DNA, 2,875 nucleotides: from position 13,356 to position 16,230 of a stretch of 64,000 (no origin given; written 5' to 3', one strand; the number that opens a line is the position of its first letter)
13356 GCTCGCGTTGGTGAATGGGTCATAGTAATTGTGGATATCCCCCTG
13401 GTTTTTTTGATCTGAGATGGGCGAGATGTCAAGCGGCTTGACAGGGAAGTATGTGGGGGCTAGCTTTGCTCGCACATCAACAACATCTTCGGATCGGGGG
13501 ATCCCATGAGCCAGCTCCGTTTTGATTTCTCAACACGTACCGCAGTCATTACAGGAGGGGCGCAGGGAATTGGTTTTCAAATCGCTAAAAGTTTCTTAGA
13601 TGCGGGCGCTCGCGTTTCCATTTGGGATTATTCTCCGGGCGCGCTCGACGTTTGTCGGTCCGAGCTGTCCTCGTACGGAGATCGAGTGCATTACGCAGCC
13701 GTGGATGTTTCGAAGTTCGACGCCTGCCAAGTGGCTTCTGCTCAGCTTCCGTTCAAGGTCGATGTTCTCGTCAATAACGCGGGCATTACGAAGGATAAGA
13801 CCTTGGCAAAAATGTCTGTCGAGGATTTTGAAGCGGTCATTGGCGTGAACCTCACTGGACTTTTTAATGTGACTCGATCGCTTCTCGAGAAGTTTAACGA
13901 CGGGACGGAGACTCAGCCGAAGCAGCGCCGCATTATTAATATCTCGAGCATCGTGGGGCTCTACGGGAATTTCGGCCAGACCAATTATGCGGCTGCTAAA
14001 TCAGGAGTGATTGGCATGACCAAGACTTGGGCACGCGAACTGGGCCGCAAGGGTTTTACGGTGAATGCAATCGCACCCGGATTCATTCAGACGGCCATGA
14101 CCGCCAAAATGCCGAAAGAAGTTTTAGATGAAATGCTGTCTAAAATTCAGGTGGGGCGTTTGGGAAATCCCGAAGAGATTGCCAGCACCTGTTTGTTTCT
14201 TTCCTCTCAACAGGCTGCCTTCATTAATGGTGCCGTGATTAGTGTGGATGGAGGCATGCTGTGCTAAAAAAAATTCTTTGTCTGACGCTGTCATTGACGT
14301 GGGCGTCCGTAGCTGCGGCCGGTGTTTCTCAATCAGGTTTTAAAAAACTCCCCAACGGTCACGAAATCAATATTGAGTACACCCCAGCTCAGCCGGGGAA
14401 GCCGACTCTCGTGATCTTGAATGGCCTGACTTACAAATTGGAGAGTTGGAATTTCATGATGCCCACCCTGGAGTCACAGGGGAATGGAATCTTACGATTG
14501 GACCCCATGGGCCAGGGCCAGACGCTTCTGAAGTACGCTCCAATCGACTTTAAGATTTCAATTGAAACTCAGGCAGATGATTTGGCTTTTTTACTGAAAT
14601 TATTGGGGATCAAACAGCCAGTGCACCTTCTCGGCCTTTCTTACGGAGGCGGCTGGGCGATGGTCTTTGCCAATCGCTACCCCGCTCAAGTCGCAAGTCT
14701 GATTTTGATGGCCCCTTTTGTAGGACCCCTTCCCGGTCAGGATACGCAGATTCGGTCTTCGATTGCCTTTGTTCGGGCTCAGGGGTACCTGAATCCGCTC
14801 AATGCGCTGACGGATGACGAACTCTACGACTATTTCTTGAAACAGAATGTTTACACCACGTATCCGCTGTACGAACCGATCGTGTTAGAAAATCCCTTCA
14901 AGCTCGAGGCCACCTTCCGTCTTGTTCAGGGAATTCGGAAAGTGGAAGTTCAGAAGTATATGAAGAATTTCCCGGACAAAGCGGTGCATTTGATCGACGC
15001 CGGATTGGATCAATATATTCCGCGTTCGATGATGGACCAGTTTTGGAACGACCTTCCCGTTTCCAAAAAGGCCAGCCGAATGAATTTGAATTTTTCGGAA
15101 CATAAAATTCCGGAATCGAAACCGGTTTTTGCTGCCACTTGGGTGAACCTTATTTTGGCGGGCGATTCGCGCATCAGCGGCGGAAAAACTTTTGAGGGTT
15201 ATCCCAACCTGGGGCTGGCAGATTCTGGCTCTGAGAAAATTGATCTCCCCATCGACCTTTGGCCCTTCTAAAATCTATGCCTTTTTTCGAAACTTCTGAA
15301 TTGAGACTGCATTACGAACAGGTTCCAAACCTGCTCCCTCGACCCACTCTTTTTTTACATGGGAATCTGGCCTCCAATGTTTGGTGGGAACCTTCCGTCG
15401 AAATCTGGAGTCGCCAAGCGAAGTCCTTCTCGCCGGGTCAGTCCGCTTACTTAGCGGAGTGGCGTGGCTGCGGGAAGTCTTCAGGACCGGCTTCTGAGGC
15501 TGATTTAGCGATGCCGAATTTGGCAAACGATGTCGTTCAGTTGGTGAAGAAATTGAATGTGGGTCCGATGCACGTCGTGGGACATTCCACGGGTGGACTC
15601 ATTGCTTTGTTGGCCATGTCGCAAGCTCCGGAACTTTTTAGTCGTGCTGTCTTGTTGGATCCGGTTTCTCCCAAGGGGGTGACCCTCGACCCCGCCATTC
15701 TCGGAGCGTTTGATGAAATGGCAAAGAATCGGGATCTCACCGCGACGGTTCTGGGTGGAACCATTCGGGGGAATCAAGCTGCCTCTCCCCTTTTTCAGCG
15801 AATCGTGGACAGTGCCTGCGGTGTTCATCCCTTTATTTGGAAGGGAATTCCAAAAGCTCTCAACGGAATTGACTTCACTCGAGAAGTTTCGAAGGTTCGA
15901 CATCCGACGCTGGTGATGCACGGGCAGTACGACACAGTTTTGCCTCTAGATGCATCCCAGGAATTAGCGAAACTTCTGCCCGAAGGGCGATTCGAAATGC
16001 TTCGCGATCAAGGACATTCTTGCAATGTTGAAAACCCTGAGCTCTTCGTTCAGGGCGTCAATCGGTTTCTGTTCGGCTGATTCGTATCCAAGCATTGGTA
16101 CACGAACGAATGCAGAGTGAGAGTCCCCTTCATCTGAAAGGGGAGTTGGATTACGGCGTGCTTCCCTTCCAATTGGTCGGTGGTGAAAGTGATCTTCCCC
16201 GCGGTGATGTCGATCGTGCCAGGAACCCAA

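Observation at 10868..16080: Divergent lipid-type cassette (acyl-CoA ligase, FabH-like condensing enzyme, FabG-like SDR, two alpha/beta hydrolases) with Ole-pathway-like composition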

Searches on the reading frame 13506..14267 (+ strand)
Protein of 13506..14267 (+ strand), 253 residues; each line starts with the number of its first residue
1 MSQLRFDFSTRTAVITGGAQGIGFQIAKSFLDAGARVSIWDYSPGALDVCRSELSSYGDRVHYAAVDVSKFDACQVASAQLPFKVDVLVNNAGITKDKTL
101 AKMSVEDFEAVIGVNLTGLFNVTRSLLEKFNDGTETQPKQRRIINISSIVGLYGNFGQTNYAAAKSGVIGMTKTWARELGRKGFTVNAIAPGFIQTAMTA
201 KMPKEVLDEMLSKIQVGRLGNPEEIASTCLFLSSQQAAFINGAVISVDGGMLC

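Call 3: search_protein_families(library=pfam, proteins=[window:13506-14267:+], max_evalue=0.001)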
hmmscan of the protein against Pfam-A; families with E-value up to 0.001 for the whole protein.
window:13506-14267:+ (253 aa): 4 families
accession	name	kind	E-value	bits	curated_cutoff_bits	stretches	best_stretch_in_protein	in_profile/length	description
PF13561.12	adh_short_C2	-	1.3e-54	185.7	27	1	19-251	3-235/236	Enoyl-(Acyl carrier protein) reductase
PF00106.31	adh_short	-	6.4e-52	176.3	26.6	1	12-204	2-192/195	short chain dehydrogenase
PF08659.16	KR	-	7e-19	68.9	22.6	1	12-187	2-174/180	KR domain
PF23441.1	SDR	-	5.3e-05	23.2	27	0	12-252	9-256/258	SDR-like rossmann domain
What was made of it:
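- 13506..14267 (+): SDR: classical short-chain dehydrogenase, 253 aa, FabG/PhaB-like but with an NAD-type cofactor signature. Orthologue of HD100 Bd0281. Pfam adh_short and adh_short_C2 (call 3).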

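Call 4: search_protein_families(library=ncbifam, proteins=[window:13506-14267:+], max_evalue=0.001)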
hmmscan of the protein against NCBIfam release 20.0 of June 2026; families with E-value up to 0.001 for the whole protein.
window:13506-14267:+ (253 aa): 231 families (the best 25 are shown)
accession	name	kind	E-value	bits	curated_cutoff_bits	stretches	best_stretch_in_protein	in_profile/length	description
NF004198.0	PRK05653.1-3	equivalog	5.8e-80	268.3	296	1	9-251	6-246/248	3-oxoacyl-ACP reductase FabG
TIGR01830.1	3oxo_ACP_reduc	equivalog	1.3e-79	267.3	297.75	1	13-251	1-238/239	3-oxoacyl-[acyl-carrier-protein] reductase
NF004197.0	PRK05653.1-1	equivalog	5e-72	242.5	332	1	9-252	6-247/249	3-oxoacyl-ACP reductase FabG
NF009464.0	PRK12824.1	subfamily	6.9e-71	238.8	269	1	10-251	2-242/245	3-oxoacyl-ACP reductase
TIGR01829.1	AcAcCoA_reduct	subfamily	3e-69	233.3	302.1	1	11-251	1-240/242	acetoacetyl-CoA reductase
NF009466.0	PRK12826.1-2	subfamily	4.3e-68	229.5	222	1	10-252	3-245/248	3-oxoacyl-ACP reductase FabG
NF004199.0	PRK05653.1-4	equivalog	3e-62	210.4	301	1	7-252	2-246/247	3-oxoacyl-ACP reductase FabG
NF006110.0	PRK08261.1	equivalog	8.4e-60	202.9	410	1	9-250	213-449/454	3-oxoacyl-ACP reductase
NF006072.0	PRK08217.1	subfamily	6.2e-59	199.8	298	1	8-251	3-251/253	3-ketoacyl-(acyl-carrier-protein) reductase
NF009546.0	PRK12935.1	equivalog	1.1e-57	195.4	418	1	10-251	6-245/247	acetoacetyl-CoA reductase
NF005559.1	PRK07231.1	subfamily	5.5e-56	189.8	215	1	8-252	2-248/249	glucose 1-dehydrogenase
NF009547.0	PRK12936.1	subfamily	1.4e-55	188.6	436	1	6-252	2-243/245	3-ketoacyl-(acyl-carrier-protein) reductase NodG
NF053542.1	FlxB_rubin_SDR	equivalog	2.9e-55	187.6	340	1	12-251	2-239/239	flexirubin biosynthesis SDR family reductase FlxB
NF052558.1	MBtsdlDhBudC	equivalog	5.3e-55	186.7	270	1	8-251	1-241/250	meso-2,3-butanediol dehydrogenase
NF006070.0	PRK08213.1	subfamily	6.7e-55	186.4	279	1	5-251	7-256/259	gluconate 5-dehydrogenase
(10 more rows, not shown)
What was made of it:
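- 13506..14267 (+): NCBIfam FabG equivalogs are below cut-off (268 against 296; 267 against 297.75), although one FabG subfamily model passes (229.5 against 222) (call 4).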

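Call 8: find_encoding_contigs(protein=window:13506-14267:+, flank=10000, max_places=6)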
Protein window:13506-14267:+ (253 aa): 3 contigs read that carry it; 2 places shown.
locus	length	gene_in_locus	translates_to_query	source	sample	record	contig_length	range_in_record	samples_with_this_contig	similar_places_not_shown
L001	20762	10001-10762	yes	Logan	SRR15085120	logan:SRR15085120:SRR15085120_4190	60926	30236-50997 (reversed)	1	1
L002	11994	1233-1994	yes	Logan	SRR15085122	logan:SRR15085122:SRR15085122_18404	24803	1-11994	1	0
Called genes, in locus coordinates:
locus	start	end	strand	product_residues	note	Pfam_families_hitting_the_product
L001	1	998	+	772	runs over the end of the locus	PF00390:malic, PF03949:Malic_M, PF01515:PTA_PTB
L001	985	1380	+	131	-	PF01042:Ribonuc_L-PSP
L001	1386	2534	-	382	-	PF13173:AAA_14, PF13635:DUF4143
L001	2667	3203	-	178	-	-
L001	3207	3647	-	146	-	-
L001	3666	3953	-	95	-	-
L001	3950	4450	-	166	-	-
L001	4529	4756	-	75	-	PF00830:Ribosomal_L28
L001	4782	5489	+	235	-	PF02698:DUF218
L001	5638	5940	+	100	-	-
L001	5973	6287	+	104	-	-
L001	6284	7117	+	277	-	PF14394:DUF4423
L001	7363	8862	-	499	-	PF00501:AMP-binding, PF13193:AMP-binding_C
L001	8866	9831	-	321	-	PF08545:ACP_syn_III, PF08541:ACP_syn_III_C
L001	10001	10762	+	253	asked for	PF00106:adh_short, PF08659:KR, PF13561:adh_short_C2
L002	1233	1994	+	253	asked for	PF00106:adh_short, PF08659:KR, PF13561:adh_short_C2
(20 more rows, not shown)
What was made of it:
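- Checked: A gene caller prefers the ATG at 15277, giving 267 aa (call 8).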

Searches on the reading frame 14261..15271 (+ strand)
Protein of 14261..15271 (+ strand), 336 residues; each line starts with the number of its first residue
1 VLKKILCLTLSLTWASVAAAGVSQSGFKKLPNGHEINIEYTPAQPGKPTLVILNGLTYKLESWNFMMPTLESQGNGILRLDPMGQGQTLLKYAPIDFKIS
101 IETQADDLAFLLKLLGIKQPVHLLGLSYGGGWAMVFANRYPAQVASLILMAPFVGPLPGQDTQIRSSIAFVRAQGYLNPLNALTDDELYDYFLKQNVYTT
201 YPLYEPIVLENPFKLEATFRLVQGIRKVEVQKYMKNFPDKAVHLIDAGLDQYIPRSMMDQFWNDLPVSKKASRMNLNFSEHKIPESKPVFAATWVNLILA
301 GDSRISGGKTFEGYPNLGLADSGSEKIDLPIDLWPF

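Call 3: search_protein_families(library=pfam, proteins=[window:14261-15271:+], max_evalue=0.001)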
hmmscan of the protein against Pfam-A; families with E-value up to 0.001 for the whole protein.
window:14261-15271:+ (336 aa): 3 families
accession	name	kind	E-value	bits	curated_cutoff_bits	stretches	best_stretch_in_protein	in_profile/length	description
PF00561.26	Abhydrolase_1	-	3.8e-14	53.4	25.8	1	48-156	1-103/245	alpha/beta hydrolase fold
PF12146.15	Hydrolase_4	-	2.6e-10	40.5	27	1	47-270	4-222/239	Serine aminopeptidase, S33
PF12697.13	Abhydrolase_6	-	6.9e-07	30.6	26.3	1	50-185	1-122/217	Alpha/beta hydrolase family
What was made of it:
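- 14261..15271 (+): ABH1: exported Ser-Asp-His alpha/beta-hydrolase, 336 aa. Orthologue of HD100 Bd0282, annotated 'putative lysophospholipase'. Pfam Abhydrolase_1 and Hydrolase_4 (call 3).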

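Call 4: search_protein_families(library=ncbifam, proteins=[window:14261-15271:+], max_evalue=0.001)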
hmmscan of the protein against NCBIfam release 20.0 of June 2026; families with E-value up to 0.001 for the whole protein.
window:14261-15271:+ (336 aa): 22 families
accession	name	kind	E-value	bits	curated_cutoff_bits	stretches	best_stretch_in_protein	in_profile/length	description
TIGR02427.1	protocat_pcaD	equivalog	2.2e-11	43.6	255.85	1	42-192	8-146/251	3-oxoadipate enol-lactonase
NF051488.1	bifunc_PcaDC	exception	2.5e-11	43.3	390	1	40-177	6-134/375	bifunctional 3-oxoadipate enol-lactonase/4-carboxymuconolactone decarboxylase PcaDC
NF050089.1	i_nPHAscl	equivalog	1.8e-09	37.1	300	1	30-151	3-116/288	intracellular short-chain-length polyhydroxyalkanoate depolymerase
NF011457.0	PRK14875.1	equivalog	9.2e-09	34.7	307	1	37-152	121-231/372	acetoin dehydrogenase dihydrolipoyllysine-residue acetyltransferase subunit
NF045632.1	hydroxlase_HsaD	equivalog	3.3e-08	32.8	400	1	37-152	23-137/290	4,5:9,10-diseco-3-hydroxy-5,9,17-trioxoandrosta-1(10),2-diene-4-oate hydrolase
NF052614.1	AB_fold_OlsI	equivalog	8.8e-08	32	385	1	46-152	16-122/272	ornithine lipid biosynthesis O-acyltransferase OlsI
TIGR03695.1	menH_SHCHC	equivalog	2.1e-07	30.6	208.55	1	47-151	2-103/252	2-succinyl-6-hydroxy-2,4-cyclohexadiene-1-carboxylate synthase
NF052610.1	macro_16_ester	equivalog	2.5e-07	30.3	420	1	44-151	20-126/281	alpha/beta fold macrolide esterase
NF041759.1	mac_hydro_EstT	equivalog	2.7e-07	30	450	1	44-165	19-137/278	macrolide hydrolase EstT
NF051487.1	bifunc_PcaCD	exception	7.5e-07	28.6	430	1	44-195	169-314/413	bifunctional 4-carboxymuconolactone decarboxylase/3-oxoadipate enol-lactonase PcaCD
NF006449.0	PRK08775.1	equivalog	2.2e-06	26.8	296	1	95-151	115-171/344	homoserine O-succinyltransferase MetX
NF004514.1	PRK05855.1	equivalog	5.7e-06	25.2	455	1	41-148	16-122/578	SDR family oxidoreductase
NF053693.1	esterase_mleCBF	exception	1.1e-05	25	564.5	1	46-153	22-128/279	CBF family alpha/beta fold macrolide esterase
TIGR03611.1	RutD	equivalog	1.2e-05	24.8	238.5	1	44-151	10-112/258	pyrimidine utilization protein D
NF002938.0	PRK03592.1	equivalog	1.9e-05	24.2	241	1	38-163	22-140/298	haloalkane dehalogenase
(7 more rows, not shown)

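Call 17: search_solved_structures(query=window:14261-15271:+, max_evalue=0.001, show_alignments=2)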
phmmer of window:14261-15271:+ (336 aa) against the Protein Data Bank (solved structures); distinct sequences matched with E-value up to 0.001: 47.
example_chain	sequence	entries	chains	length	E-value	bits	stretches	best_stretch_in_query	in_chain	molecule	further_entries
4opm_A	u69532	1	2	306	1.3e-10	44.2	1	44-151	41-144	Lipase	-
4q3l_A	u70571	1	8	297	2.7e-07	33.3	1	48-149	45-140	MGS-M2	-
3ia2_A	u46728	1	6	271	5.7e-07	32.2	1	45-162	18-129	Arylesterase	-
3t4u_A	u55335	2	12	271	6.1e-07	32.1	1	45-162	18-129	Arylesterase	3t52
1va4_A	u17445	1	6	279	6.1e-07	32.1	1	45-162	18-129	Arylesterase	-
8pi1_A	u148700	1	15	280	6.2e-07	32.1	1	45-162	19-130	Arylesterase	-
3hi4_A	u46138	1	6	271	6.3e-07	32.1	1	45-162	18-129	Arylesterase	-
3hea_A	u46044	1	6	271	1.1e-06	31.3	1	45-162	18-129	Arylesterase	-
6i8w_A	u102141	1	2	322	1.2e-06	31.1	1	38-165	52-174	Alpha/beta fold hydrolase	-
9h0z_A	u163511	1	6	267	6.4e-06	28.8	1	46-155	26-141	Serine aminopeptidase S33 domain-containing protein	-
7wwh_A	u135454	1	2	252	7e-06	28.7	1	47-153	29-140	Alpha/beta hydrolase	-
7q4h_A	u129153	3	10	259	7.2e-06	28.6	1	48-177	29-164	Hydrolase_4 domain-containing protein | Serine aminopeptidase S33 domain-containing protein | Prolyl oligopeptidase family protein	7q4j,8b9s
8hgv_A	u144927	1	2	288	1.7e-05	27.4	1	59-160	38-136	Monoethylhexylphthalate hydrolase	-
8hgw_A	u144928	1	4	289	1.7e-05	27.3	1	59-160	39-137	Monoalkyl phthalate hydrolase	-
8v16_C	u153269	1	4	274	1.8e-05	27.3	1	35-153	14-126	Esterase 1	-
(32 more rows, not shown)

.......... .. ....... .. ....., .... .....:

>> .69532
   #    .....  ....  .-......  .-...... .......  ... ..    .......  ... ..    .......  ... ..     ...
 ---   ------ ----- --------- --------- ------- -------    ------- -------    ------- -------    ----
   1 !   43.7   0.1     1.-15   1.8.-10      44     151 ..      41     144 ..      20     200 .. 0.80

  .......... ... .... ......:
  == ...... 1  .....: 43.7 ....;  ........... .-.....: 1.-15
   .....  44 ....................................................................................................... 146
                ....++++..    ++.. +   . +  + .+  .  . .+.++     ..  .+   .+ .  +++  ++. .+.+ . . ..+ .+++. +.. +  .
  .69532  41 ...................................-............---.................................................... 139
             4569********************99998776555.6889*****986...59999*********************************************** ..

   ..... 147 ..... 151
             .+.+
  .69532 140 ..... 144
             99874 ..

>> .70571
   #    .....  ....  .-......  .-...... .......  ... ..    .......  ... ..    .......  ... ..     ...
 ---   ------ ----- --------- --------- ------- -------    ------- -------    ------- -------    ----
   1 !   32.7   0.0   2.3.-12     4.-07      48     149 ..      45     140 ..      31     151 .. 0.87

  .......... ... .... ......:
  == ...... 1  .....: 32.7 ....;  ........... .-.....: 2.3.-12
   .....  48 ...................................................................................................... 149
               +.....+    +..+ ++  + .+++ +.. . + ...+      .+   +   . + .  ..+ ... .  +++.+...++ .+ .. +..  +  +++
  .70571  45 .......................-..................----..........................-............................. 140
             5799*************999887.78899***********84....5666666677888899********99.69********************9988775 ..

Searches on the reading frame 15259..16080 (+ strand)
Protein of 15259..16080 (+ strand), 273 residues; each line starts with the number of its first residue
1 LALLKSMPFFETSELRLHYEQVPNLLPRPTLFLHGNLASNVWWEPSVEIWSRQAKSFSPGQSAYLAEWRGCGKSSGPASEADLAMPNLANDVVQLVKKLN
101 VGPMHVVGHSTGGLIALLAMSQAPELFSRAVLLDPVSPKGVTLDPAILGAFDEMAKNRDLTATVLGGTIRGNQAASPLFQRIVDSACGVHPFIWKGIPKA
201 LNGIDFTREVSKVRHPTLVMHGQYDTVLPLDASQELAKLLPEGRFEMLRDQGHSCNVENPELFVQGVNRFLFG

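Call 3: search_protein_families(library=pfam, proteins=[window:15259-16080:+], max_evalue=0.001)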
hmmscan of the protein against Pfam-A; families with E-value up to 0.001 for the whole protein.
window:15259-16080:+ (273 aa): 5 families
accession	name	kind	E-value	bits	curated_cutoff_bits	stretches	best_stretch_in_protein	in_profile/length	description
PF00561.26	Abhydrolase_1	-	5e-27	95.6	25.8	2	31-156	4-125/245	alpha/beta hydrolase fold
PF12697.13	Abhydrolase_6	-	1.9e-15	58.5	26.3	1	31-264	2-215/217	Alpha/beta hydrolase family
PF12146.15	Hydrolase_4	-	1.6e-12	47.7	27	1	60-245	31-224/239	Serine aminopeptidase, S33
PF00326.27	Peptidase_S9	-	1.2e-06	28.7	22.6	0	104-137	66-99/213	Prolyl oligopeptidase family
PF00756.26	Esterase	-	1.3e-05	25.6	22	1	102-145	116-159/251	Putative esterase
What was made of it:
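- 15259..16080 (+): ABH2: cytoplasmic Ser-Asp-His alpha/beta-hydrolase, 273 aa from the TTG or 267 aa from the ATG at 15277. Orthologue of HD100 Bd0283, annotated 'putative carboxylesterase'. Pfam Abhydrolase_1 5e-27 (call 3).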

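Call 4: search_protein_families(library=ncbifam, proteins=[window:15259-16080:+], max_evalue=0.001)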
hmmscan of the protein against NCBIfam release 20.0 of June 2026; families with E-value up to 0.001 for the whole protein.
window:15259-16080:+ (273 aa): 29 families (the best 25 are shown)
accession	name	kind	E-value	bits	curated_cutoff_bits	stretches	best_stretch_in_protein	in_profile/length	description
TIGR02427.1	protocat_pcaD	equivalog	1.2e-25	90.3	255.85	2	196-271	175-250/251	3-oxoadipate enol-lactonase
NF051488.1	bifunc_PcaDC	exception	1.3e-22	80.5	390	2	46-134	24-110/375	bifunctional 3-oxoadipate enol-lactonase/4-carboxymuconolactone decarboxylase PcaDC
NF050089.1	i_nPHAscl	equivalog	2.9e-22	79.1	300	2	30-141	21-123/288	intracellular short-chain-length polyhydroxyalkanoate depolymerase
TIGR03611.1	RutD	equivalog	1.2e-21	77.2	238.5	2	199-271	183-255/258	pyrimidine utilization protein D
NF051487.1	bifunc_PcaCD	exception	2e-20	73.3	430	2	196-271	336-411/413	bifunctional 4-carboxymuconolactone decarboxylase/3-oxoadipate enol-lactonase PcaCD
TIGR01250.1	pro_imino_pep_2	subfamily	1.3e-14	54.4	167.65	2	200-271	217-287/288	proline iminopeptidase-family hydrolase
NF052610.1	macro_16_ester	equivalog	1.2e-13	51.1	420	2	20-126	16-118/281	alpha/beta fold macrolide esterase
NF011457.0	PRK14875.1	equivalog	2.6e-13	49.7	307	2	61-135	159-231/372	acetoin dehydrogenase dihydrolipoyllysine-residue acetyltransferase subunit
TIGR03695.1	menH_SHCHC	equivalog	3.5e-13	49.6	208.55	2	31-132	6-101/252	2-succinyl-6-hydroxy-2,4-cyclohexadiene-1-carboxylate synthase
TIGR01249.1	pro_imino_pep_1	equivalog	1.3e-12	47.5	259.75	2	207-256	241-291/307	prolyl aminopeptidase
NF045632.1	hydroxlase_HsaD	equivalog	2.3e-12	46.5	400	2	207-271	224-288/290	4,5:9,10-diseco-3-hydroxy-5,9,17-trioxoandrosta-1(10),2-diene-4-oate hydrolase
NF041759.1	mac_hydro_EstT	equivalog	1.3e-11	44.2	450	2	203-270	209-276/278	macrolide hydrolase EstT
NF045945.1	ProImpepLactob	equivalog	2.7e-11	43.5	400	2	200-271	220-290/293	proline iminopeptidase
TIGR03056.1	bchO_mg_che_rel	equivalog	6e-10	38.6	172.55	1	70-120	64-113/278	alpha/beta fold hydrolase BchO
NF052614.1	AB_fold_OlsI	equivalog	6.6e-10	39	385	1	98-271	85-255/272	ornithine lipid biosynthesis O-acyltransferase OlsI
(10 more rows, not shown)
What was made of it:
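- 15259..16080 (+): Best NCBIfam hits are PcaD enol-lactonase (90 bits) and intracellular short-chain PHA depolymerase (79 bits), both far below cut-off (call 4).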

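Call 18: search_solved_structures(query=window:15259-16080:+, max_evalue=0.001, show_alignments=2)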
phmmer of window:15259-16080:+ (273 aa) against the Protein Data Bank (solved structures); distinct sequences matched with E-value up to 0.001: 128 (the best 60 are shown).
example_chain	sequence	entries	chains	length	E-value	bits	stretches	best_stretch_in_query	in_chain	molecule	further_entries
1wom_A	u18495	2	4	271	3.7e-17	65.9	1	47-271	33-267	Sigma factor sigB regulation protein rsbQ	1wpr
8ynv_A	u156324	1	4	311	5e-13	52.3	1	202-270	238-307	poly(3-hydroxybutyrate) depolymerase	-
8ynw_A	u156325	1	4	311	1.3e-12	51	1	202-270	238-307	Poly(3-hydroxybutyrate) depolymerase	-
4ccy_A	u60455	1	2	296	1.1e-11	48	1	30-273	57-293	CARBOXYLESTERASE YBFK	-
1zoi_A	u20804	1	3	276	1.8e-11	47.2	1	42-255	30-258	esterase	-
3om8_A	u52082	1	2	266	1.7e-10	44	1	47-271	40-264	Probable hydrolase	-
4opm_A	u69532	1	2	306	2e-10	43.8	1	46-127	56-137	Lipase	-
5yhp_A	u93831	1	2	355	4e-10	42.8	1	209-257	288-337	Cold active proline iminopeptidase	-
1a88_A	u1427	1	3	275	4.1e-10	42.8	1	42-262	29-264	CHLOROPEROXIDASE L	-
3oos_A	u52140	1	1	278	5.4e-10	42.4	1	54-132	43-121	Alpha/beta hydrolase family protein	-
5h3h_A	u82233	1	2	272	1.1e-09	41.4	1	29-266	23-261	Abhydrolase domain-containing protein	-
5egn_A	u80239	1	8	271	1.6e-09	40.8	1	30-266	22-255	Esterase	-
1a8s_A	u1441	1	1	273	4.7e-09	39.3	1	43-243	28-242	CHLOROPEROXIDASE F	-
11tv_D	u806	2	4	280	5.2e-09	39.1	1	17-266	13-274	alpha/beta-hydrolase macrolide esterase EstX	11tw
3qvm_A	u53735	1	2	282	5.3e-09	39.1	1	83-261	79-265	Olei00960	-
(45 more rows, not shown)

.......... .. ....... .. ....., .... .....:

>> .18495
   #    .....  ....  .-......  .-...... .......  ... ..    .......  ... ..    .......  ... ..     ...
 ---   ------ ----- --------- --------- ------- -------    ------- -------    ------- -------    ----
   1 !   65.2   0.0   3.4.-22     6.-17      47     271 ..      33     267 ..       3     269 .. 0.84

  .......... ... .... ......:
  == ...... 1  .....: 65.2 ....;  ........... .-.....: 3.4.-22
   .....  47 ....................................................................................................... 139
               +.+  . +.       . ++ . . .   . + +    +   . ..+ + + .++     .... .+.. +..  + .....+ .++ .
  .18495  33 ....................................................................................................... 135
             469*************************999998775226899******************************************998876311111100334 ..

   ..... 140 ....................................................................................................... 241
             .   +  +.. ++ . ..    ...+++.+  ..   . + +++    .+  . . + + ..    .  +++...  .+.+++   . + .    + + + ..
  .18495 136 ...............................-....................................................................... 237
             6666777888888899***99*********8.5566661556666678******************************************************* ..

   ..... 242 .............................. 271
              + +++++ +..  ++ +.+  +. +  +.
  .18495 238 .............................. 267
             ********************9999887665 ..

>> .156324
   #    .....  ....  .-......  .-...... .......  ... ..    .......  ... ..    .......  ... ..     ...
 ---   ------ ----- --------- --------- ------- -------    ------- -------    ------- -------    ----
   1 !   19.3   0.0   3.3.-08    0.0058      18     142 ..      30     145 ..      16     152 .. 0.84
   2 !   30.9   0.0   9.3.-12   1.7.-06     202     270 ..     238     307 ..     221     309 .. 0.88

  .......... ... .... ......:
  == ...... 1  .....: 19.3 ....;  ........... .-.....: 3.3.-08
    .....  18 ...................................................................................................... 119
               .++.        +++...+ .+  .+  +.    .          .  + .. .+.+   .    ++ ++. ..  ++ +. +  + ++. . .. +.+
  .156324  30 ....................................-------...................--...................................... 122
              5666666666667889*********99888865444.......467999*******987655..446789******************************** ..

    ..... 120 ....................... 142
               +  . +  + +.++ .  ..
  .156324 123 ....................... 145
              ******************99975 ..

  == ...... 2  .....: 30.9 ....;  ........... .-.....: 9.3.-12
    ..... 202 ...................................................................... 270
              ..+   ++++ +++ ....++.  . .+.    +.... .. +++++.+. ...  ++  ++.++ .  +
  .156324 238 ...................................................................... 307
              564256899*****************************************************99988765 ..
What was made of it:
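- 15259..16080 (+): PDB: RsbQ 66 bits, PHB depolymerase 8ynv 52 bits (call 18).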
